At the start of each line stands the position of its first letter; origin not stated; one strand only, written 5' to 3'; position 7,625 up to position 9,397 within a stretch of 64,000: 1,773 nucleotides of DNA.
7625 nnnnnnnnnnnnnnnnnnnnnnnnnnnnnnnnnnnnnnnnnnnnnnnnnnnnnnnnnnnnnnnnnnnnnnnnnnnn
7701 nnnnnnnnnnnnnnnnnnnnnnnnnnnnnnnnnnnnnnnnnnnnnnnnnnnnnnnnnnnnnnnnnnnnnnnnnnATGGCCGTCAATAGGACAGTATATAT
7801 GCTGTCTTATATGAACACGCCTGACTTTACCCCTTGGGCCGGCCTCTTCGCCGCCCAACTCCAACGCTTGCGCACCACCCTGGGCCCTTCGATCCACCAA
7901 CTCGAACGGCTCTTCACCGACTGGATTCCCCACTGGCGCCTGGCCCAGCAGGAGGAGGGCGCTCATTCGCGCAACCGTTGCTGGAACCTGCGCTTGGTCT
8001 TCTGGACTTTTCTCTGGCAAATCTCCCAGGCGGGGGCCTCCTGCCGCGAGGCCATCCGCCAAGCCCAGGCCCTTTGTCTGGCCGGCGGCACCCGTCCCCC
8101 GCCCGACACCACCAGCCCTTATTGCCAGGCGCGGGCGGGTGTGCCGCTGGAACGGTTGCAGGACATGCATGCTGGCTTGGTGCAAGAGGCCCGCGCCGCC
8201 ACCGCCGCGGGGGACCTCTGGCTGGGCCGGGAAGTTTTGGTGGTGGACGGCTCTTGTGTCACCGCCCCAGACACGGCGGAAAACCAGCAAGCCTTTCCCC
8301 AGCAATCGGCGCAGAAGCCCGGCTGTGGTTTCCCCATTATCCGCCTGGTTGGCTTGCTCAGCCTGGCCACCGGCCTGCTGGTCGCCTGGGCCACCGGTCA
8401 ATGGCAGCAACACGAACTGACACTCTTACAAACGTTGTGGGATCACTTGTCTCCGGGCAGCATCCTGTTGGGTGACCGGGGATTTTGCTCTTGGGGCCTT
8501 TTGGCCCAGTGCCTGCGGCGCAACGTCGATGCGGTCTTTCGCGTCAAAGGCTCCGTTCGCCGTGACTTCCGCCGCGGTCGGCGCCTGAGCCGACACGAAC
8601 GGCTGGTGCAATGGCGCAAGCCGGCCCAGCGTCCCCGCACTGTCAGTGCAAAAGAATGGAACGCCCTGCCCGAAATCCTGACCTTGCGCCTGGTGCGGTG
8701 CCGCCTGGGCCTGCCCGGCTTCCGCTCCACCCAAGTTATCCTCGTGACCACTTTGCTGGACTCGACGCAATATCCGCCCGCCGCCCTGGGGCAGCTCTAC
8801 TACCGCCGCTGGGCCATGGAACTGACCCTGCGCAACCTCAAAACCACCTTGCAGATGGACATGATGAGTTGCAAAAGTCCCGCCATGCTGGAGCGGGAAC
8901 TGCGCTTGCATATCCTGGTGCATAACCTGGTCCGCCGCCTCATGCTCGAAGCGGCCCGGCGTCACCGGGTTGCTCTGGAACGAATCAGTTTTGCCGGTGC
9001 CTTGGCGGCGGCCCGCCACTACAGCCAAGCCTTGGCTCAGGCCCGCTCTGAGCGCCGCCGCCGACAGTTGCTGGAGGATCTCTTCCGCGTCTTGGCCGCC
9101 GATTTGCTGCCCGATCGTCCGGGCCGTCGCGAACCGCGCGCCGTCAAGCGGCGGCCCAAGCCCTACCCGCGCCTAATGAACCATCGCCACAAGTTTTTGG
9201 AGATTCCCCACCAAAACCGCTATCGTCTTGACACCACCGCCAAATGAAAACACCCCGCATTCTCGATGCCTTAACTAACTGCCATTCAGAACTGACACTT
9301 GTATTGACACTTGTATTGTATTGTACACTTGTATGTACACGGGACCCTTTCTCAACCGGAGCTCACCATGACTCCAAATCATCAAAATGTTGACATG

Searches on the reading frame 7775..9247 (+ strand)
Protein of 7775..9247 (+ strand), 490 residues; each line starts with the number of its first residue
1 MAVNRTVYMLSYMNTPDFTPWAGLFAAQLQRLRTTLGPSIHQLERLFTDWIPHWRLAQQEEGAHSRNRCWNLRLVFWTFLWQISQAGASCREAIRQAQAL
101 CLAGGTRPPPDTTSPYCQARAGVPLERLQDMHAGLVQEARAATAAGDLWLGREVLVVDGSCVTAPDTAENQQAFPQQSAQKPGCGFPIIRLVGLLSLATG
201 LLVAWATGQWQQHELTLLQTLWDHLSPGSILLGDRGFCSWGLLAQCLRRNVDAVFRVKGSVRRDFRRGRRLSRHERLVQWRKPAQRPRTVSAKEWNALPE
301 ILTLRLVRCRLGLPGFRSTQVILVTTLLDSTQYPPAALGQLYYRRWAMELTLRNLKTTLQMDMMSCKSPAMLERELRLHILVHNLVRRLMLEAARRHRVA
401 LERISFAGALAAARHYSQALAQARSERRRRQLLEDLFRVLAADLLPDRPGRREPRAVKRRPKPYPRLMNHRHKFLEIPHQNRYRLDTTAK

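Call 57: search_protein_families(library=pfam, proteins=[window:7775-9247:+], max_evalue=0.001)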
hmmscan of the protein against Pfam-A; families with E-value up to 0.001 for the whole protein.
window:7775-9247:+ (490 aa): 2 families
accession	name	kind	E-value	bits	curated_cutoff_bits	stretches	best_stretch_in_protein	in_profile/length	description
PF01609.27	DDE_Tnp_1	-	5e-23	82.3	23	1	150-385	2-200/200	Transposase DDE domain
PF13701.12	DDE_Tnp_1_4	-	6.7e-08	31.6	34.7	1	230-399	219-383/435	Transposase DDE domain group 1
